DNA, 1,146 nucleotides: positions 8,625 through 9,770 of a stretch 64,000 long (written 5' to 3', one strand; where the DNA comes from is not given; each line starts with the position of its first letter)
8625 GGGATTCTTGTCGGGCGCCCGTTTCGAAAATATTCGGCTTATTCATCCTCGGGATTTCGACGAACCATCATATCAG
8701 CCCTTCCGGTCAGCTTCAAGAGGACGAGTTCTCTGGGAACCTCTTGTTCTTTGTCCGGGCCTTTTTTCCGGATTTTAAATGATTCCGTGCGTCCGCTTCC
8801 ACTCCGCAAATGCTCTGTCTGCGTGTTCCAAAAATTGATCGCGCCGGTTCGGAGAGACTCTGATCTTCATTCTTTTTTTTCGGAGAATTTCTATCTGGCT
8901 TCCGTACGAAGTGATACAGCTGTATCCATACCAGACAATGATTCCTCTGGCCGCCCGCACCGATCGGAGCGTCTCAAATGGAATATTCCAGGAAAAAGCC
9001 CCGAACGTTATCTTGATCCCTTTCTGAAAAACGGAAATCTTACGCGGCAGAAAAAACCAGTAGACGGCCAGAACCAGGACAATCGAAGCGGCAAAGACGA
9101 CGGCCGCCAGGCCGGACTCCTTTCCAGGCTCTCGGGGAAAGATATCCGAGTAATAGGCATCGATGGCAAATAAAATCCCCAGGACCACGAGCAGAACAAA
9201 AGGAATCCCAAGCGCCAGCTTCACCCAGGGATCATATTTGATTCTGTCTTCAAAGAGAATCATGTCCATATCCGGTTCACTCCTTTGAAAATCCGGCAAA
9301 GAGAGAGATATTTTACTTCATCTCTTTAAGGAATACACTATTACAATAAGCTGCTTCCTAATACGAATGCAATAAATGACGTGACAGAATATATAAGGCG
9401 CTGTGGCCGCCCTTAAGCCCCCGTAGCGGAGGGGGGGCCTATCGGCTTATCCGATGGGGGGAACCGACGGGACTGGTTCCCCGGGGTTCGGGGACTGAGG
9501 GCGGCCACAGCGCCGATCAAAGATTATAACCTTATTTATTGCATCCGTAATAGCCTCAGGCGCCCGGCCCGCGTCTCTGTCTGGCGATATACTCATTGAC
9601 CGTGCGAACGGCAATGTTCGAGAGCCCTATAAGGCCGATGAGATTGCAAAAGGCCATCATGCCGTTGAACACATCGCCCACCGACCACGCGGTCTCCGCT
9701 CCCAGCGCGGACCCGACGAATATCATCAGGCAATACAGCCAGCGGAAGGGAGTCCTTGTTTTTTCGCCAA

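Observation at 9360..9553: Two copies of a ~194-bp palindromic element whose ~86-bp core is inverted between copies while the asymmetric arms keep orientation (second copy 56377-56569)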

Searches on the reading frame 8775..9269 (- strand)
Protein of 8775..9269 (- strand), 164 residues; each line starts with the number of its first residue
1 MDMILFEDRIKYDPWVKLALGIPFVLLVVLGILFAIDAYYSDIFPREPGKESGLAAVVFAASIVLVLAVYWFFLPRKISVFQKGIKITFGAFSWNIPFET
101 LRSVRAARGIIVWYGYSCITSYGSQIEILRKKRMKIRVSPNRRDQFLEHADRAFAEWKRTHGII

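Call 38: find_encoding_contigs(protein=window:8775-9269:-, flank=3000, max_places=10)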
Protein window:8775-9269:- (164 aa): no gene with exactly this product is on record in the collection.

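Call 39: find_encoding_contigs(protein=window:8775-9263:-, flank=3000, max_places=10)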
Protein window:8775-9263:- (162 aa): no gene with exactly this product is on record in the collection.

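Call 53: search_protein_families(library=pfam, proteins=[window:8775-9269:-])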
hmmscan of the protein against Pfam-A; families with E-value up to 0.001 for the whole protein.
window:8775-9269:- (164 aa): 1 family
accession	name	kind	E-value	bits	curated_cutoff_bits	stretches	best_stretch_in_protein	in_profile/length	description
PF06713.17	bPH_4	-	4.8e-05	23.8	22.9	1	81-149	6-69/74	Bacterial PH domain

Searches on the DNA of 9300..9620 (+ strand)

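Call 15: search_rna_families(source=window, start=9300, end=9620, threshold=evalue, max_evalue=10, show_alignments=3)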
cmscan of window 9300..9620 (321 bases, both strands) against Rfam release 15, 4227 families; matches with E-value up to 10: 0.
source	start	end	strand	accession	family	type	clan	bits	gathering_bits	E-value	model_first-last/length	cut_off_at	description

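Call 42: search_dna_similar(query=window:9397-9514:+, collection=plasmids, mode=distant, max_evalue=0.01)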
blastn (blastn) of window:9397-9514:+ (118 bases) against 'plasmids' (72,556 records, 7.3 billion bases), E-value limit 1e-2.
No match.

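Call 43: search_dna_similar(query=window:9397-9514:+, collection=phages, mode=distant, max_evalue=0.01)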
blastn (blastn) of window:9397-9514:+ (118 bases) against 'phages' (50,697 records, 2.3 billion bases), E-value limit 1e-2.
No match.

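Call 46: build_rna_model(alignment_id=A1, structure=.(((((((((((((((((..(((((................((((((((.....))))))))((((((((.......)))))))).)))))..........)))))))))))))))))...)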
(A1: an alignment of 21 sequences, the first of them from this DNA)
Model R1 built from alignment A1 (21 sequences, 121 columns); structure: as given.
model positions 118; base pairs 38; branch points 1; effective number of sequences 0.97; information 0.589 bits per position. Calibrated on 0.2 Mb of random sequence (short: E-values are rough).
structure used (alignment columns):
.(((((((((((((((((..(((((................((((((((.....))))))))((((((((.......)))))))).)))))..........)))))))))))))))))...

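Call 47: search_with_rna_model(model_id=R1, source=window, max_evalue=10, show_alignments=2)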
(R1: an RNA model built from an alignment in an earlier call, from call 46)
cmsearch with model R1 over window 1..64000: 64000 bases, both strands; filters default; matches with E-value up to 10: 4.
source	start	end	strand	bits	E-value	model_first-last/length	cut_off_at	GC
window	9398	9515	+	132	4.8e-25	1-118/118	no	0.73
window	56413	56529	-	114.3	2.1e-21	1-118/118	no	0.74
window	56415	56531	+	26.9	0.0024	1-118/118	no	0.74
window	9396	9513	-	24.7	0.0069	1-118/118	no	0.72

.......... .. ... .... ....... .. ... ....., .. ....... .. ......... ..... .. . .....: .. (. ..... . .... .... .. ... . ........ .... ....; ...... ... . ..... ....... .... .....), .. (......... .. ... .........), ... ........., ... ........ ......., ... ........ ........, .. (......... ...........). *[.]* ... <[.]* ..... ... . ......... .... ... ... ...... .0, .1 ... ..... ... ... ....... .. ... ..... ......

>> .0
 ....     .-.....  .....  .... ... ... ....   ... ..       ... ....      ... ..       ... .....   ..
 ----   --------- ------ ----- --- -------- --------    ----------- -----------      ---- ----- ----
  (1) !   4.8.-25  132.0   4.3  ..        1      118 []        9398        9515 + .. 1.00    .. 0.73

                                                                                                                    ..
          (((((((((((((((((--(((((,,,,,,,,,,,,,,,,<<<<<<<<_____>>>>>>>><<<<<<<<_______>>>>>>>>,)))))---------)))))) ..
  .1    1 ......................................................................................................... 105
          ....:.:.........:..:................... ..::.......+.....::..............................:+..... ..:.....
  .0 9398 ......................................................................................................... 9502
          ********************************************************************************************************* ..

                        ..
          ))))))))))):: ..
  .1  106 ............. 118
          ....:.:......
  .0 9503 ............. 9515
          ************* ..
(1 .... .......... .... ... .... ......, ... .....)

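Call 48: search_with_rna_model(model_id=R1, sources=[window, L002, L003, L004, L005, L007, L008, L009, L010, L011, L013, L016, L017, L018, L019, L020, L021, L022, L023, L024, L025, L026, L027, L029, L030, L031, L032, L033, L034, L035, L036, L037, L038, L039, L041, L042, L043, L044, L045, L046, L047, L048, L052, L053, L054, L055, L056, L058, L059, L060, L061, L064, L065, L066, L067, L068, L069, L070, L071, L072, L073, L074, L076, L077, L078, L079, L080, L081, L082, L084, L085, L086, L087, L088, L089, L091, L093, L094, L095, L096, L097, L099, L100, L101, L103, L104, L105, L106, L107, L108, L109, L110, L111, L112, L113, L114, L115, L116, L117, L118], max_evalue=0.001, make_alignment=true)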
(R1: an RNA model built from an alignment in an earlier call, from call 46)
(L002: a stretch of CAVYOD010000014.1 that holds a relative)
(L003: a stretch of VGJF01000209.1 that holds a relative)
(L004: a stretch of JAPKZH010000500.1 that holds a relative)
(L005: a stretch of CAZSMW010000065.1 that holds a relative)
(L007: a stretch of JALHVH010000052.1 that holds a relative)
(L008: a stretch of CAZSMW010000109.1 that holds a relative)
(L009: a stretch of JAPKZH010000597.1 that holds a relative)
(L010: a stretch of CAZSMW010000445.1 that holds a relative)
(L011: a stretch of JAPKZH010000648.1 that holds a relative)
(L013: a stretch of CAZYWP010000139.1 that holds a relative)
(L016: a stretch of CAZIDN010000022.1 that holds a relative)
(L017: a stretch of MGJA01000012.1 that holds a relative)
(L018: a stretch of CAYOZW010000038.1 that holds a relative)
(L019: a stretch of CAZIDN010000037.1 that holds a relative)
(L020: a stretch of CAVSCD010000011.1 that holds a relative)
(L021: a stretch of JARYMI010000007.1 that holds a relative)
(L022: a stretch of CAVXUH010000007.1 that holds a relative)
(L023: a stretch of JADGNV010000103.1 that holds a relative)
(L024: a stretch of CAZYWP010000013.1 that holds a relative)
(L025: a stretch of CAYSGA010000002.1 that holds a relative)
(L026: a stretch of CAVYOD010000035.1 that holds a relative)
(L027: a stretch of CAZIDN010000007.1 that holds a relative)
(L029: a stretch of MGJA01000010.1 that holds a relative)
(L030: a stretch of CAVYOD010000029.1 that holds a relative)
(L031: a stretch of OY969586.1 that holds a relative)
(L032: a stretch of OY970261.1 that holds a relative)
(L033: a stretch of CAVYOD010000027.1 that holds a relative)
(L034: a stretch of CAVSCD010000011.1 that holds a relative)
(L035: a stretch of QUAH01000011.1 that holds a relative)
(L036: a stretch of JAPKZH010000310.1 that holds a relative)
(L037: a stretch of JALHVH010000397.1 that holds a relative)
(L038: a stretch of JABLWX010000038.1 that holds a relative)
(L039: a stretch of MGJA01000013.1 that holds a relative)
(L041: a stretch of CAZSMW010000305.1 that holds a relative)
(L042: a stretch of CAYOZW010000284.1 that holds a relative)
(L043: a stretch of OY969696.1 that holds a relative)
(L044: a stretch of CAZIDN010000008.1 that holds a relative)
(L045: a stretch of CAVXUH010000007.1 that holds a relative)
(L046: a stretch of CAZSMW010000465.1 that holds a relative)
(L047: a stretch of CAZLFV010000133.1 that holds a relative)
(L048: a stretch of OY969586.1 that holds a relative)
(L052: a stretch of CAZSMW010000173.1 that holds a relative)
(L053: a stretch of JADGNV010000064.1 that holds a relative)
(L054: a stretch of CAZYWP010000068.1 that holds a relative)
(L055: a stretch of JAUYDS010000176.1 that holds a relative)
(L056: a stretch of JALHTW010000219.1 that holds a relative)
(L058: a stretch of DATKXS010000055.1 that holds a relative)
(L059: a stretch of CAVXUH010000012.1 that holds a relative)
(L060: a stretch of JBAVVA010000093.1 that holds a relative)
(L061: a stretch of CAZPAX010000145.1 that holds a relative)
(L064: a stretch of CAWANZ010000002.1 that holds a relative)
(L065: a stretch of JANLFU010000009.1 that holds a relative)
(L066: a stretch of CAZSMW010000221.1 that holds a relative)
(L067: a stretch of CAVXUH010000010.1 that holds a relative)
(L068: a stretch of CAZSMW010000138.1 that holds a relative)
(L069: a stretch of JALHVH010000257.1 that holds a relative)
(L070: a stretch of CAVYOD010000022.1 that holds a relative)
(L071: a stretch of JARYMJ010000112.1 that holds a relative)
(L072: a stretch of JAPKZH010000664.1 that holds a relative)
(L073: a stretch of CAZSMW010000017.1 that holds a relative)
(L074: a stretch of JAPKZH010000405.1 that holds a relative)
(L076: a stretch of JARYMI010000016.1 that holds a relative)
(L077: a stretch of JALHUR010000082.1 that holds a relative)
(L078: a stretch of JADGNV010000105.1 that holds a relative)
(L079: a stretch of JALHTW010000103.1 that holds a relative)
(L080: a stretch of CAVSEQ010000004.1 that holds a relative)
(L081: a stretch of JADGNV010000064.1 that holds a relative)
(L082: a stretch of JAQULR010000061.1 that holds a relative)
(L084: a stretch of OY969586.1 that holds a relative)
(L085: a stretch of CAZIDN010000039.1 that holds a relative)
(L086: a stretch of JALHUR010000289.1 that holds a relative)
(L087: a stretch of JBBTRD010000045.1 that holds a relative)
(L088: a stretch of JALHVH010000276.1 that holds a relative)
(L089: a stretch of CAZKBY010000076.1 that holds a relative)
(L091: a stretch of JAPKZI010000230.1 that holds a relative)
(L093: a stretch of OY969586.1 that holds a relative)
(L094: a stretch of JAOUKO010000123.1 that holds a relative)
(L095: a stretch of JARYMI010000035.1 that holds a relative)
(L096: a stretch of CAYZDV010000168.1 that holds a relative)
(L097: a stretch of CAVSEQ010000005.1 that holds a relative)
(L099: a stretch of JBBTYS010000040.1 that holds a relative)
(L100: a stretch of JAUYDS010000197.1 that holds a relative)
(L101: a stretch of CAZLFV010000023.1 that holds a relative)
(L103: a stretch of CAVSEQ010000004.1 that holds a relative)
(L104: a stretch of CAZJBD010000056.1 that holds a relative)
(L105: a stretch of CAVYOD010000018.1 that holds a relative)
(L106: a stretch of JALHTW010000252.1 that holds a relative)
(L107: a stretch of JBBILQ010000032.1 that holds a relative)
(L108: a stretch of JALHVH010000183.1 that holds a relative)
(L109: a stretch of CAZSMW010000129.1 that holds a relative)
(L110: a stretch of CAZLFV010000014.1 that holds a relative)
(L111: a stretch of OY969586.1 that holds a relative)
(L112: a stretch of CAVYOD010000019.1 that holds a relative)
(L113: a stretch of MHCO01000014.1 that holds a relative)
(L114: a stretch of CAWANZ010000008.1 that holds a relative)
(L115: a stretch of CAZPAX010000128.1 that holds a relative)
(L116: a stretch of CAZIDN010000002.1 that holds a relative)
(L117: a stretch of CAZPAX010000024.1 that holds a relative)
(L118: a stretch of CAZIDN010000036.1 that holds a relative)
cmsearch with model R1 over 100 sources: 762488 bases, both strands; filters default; matches with E-value up to 0.001: 105.
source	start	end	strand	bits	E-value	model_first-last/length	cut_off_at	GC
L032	3432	3549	+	134.7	1.6e-24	1-118/118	no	0.74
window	9398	9515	+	132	5.7e-24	1-118/118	no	0.73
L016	832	949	+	128.4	3.1e-23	1-118/118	no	0.75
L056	4319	4436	-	127.8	4.1e-23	1-118/118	no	0.72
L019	4321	4438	-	127.5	4.9e-23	1-118/118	no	0.75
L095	751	868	-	126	9.8e-23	1-118/118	no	0.76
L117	2282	2399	-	125.3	1.4e-22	1-118/118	no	0.71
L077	429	546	-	125.1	1.5e-22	1-118/118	no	0.74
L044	5763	5880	-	124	2.5e-22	1-118/118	no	0.75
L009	4714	4831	-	121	1.1e-21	1-118/118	no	0.77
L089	3060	3177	-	120.4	1.4e-21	1-118/118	no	0.74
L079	2933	3050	+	120.4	1.4e-21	1-118/118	no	0.75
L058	2273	2389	-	118.9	2.9e-21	1-118/118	no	0.74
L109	7018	7136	+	118.8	3e-21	1-118/118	no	0.66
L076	4110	4227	+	118.4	3.6e-21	1-118/118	no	0.76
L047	2284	2403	-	117.4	5.8e-21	1-118/118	no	0.73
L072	5141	5257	-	116.7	8e-21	1-118/118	no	0.74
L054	1810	1928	+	116.7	8.3e-21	1-118/118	no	0.75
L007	2403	2521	-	116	1.1e-20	1-118/118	no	0.71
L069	3411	3528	-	115.7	1.3e-20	1-118/118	no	0.73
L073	741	860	-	115.5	1.5e-20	1-118/118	no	0.69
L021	7577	7695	+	115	1.8e-20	1-118/118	no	0.74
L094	7811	7928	+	113.1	4.5e-20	1-118/118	no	0.76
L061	3966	4084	+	112.1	7.2e-20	1-118/118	no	0.71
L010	1909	2027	-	111.7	8.6e-20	1-118/118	no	0.71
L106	5787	5905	+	111.5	9.6e-20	1-118/118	no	0.75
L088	7422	7538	+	111.2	1.1e-19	1-118/118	no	0.75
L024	196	314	-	111.2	1.1e-19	1-118/118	no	0.73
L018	3772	3885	+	110.8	1.3e-19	1-118/118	no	0.76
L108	79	197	-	110.8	1.4e-19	1-118/118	no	0.72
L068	1860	1975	-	110.5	1.6e-19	1-118/118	no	0.74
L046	1668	1787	+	109.1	3.1e-19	1-118/118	no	0.72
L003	1263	1379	+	107.9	5.4e-19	1-118/118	no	0.73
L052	140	256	-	105.7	1.5e-18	1-118/118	no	0.74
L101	2010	2129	-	105.4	1.8e-18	1-118/118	no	0.73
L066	1319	1438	+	104.1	3.3e-18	1-118/118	no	0.73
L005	15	131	-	103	5.5e-18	1-118/118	no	0.74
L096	1323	1442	+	102.5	6.8e-18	1-118/118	no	0.73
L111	6052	6168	-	102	9e-18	1-118/118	no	0.74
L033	2401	2514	-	101.9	9.2e-18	1-118/118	no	0.76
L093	5893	6009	+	101.3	1.2e-17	1-118/118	no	0.75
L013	6100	6211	-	101.2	1.3e-17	1-118/118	no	0.74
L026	6166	6282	-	100.1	2.2e-17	1-118/118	no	0.77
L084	4888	5004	-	100.1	2.2e-17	1-118/118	no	0.77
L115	39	157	+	99.6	2.8e-17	1-118/118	no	0.71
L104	5872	5990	+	99.3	3.2e-17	1-118/118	no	0.77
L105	3261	3378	+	99.1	3.6e-17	1-118/118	no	0.75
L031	704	820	+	97.9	6.2e-17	1-118/118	no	0.76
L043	4091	4205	+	97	9.7e-17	1-118/118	no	0.73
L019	1877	1987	+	96.6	1.2e-16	1-118/118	no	0.72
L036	5088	5198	-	94.4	3.3e-16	1-118/118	no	0.74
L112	4280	4396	+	93.9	4.2e-16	1-118/118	no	0.77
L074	3096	3206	+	93.5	5.1e-16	1-118/118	no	0.64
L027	3357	3465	-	92.5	8e-16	1-118/118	no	0.69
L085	608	720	+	92.4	8.6e-16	1-118/118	no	0.75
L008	1125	1241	-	92.3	9.1e-16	1-118/118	no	0.75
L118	1845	1957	-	92.1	9.8e-16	1-118/118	no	0.7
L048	3856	3972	-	91.8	1.1e-15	1-118/118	no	0.77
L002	158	274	+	91.4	1.4e-15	1-118/118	no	0.78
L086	1946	2059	-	90.9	1.7e-15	1-118/118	no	0.66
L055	6073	6185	+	90.9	1.8e-15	1-118/118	no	0.73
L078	6319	6430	+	89.8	3e-15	1-118/118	no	0.72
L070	686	803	+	89.2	3.8e-15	1-118/118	no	0.77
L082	2140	2251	+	88.9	4.5e-15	1-118/118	no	0.7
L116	5102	5212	-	88.4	5.8e-15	1-118/118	no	0.71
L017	1185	1293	+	85.8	1.9e-14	1-118/118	no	0.58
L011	314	424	-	85.7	2.1e-14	1-118/118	no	0.72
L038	163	270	+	82.3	1e-13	1-118/118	no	0.71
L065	6258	6365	+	81.6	1.4e-13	1-118/118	no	0.71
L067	1752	1866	-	81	1.9e-13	1-118/118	no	0.77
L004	634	744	+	78.8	5.4e-13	1-118/118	no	0.77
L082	5377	5486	+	78.3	7.1e-13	1-118/118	no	0.69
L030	5701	5815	-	76.7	1.5e-12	1-118/118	no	0.74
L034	6168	6282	+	76.6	1.5e-12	1-118/118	no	0.75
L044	68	200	+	76.2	1.9e-12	1-118/118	no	0.66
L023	6525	6637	+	76.1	2e-12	1-118/118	no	0.73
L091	1630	1741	+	75.8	2.2e-12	1-118/118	no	0.77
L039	3128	3230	-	75.8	2.3e-12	1-118/118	no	0.57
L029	5805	5910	+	74.9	3.5e-12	1-118/118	no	0.57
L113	2624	2730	+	74.5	4.3e-12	1-118/118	no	0.52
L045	5924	6035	-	73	8.7e-12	1-118/118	no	0.71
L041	2790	2926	+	72.8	9.5e-12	1-118/118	no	0.73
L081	3848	3962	+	71.1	2.1e-11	1-118/118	no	0.71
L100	3990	4096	-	69.9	3.8e-11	1-118/118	no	0.74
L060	6124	6227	-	68.1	9e-11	1-118/118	no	0.75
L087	4050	4156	+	62.1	1.5e-09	1-118/118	no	0.57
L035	3251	3357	+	61.6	2e-09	1-118/118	no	0.61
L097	6772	6894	+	59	6.7e-09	1-118/118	no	0.76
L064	1037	1136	+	59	6.8e-09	1-118/118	no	0.65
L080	1094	1216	-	57.4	1.5e-08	1-118/118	no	0.76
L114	3517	3617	+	57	1.8e-08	1-118/118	no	0.71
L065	5976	6069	+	53.6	8.7e-08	1-118/118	no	0.7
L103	1868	1975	-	52.2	1.7e-07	1-118/118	no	0.74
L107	297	404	+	52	1.9e-07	1-118/118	no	0.7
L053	3342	3466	-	51.5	2.4e-07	1-118/118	no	0.72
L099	286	440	-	49.8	5.4e-07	1-118/118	no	0.62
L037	1721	1860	-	49.2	7e-07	1-118/118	no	0.69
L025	580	681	+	46.6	2.5e-06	1-118/118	no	0.71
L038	26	119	+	44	8.2e-06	1-118/118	no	0.67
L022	3332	3409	-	38.9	9.7e-05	20-97/118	no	0.73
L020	4338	4437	-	38.8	9.8e-05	1-118/118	no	0.72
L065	6120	6214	+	38.6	0.00011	1-118/118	no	0.65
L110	46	139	+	38.6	0.00011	1-118/118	no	0.68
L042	390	489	+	38.2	0.00013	1-118/118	no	0.68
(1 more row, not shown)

Alignment A2: 105 matches aligned to the model, 223 columns, each read 5' to 3' on its own strand. Consensus structure (alignment columns), stored with it:
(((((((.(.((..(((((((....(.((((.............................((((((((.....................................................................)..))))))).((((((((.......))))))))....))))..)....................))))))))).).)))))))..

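Call 60: search_with_rna_model(model_id=R1, sources=[L120, L121, L122, L123, L124, L125, L126, L127, L128, L129, L130, L131, L132, L133, L134, L135, L136, L137, L138, L139, L140, L141, L142, L143, L144, L145, L146, L147, L148, L149, L150, L151, L152, L153, L154, L155, L156, L157, L158, L159, L160, L161, L162, L163, L164, L165, L166, L167, L168], max_evalue=1, make_alignment=true)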
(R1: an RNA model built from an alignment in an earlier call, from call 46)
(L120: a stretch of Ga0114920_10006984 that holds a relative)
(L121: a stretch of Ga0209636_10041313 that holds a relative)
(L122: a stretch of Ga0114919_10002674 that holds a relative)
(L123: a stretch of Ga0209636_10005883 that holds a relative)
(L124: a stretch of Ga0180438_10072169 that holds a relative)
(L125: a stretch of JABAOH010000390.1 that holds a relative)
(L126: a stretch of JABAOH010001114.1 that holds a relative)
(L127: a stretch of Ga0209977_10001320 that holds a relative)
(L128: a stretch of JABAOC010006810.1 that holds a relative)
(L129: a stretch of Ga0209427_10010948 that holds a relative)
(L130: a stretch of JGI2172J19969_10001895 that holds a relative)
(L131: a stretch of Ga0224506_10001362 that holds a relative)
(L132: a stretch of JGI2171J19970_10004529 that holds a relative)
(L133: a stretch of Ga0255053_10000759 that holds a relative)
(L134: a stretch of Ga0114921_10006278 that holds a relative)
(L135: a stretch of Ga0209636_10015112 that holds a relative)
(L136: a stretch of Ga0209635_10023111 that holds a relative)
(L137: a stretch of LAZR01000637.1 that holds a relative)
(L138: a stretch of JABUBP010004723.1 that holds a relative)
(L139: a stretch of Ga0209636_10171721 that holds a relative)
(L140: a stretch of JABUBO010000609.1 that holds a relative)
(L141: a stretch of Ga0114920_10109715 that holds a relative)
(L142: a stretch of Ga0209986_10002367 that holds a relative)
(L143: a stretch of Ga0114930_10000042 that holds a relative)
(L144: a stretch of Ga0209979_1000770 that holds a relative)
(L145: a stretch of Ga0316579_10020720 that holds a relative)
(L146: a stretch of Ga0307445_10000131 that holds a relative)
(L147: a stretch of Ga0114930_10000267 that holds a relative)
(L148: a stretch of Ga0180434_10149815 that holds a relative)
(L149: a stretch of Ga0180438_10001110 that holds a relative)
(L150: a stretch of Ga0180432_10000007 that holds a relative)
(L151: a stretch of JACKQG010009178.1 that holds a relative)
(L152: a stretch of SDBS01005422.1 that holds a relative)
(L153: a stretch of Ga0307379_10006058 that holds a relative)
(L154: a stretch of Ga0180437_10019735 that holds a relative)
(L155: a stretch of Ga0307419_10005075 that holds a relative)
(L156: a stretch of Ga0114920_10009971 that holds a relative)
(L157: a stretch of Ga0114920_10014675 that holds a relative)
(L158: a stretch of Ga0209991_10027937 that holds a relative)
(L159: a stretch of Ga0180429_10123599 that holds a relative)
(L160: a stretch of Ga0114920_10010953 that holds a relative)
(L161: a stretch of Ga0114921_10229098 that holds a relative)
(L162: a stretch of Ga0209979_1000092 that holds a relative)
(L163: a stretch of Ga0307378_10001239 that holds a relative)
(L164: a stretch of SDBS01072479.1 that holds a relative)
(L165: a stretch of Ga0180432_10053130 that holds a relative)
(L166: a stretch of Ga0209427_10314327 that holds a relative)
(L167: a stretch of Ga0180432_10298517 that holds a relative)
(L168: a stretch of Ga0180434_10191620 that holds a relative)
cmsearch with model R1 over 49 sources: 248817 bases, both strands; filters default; matches with E-value up to 1: 0.
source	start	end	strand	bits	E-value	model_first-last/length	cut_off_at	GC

No alignment was stored: fewer than two matches.
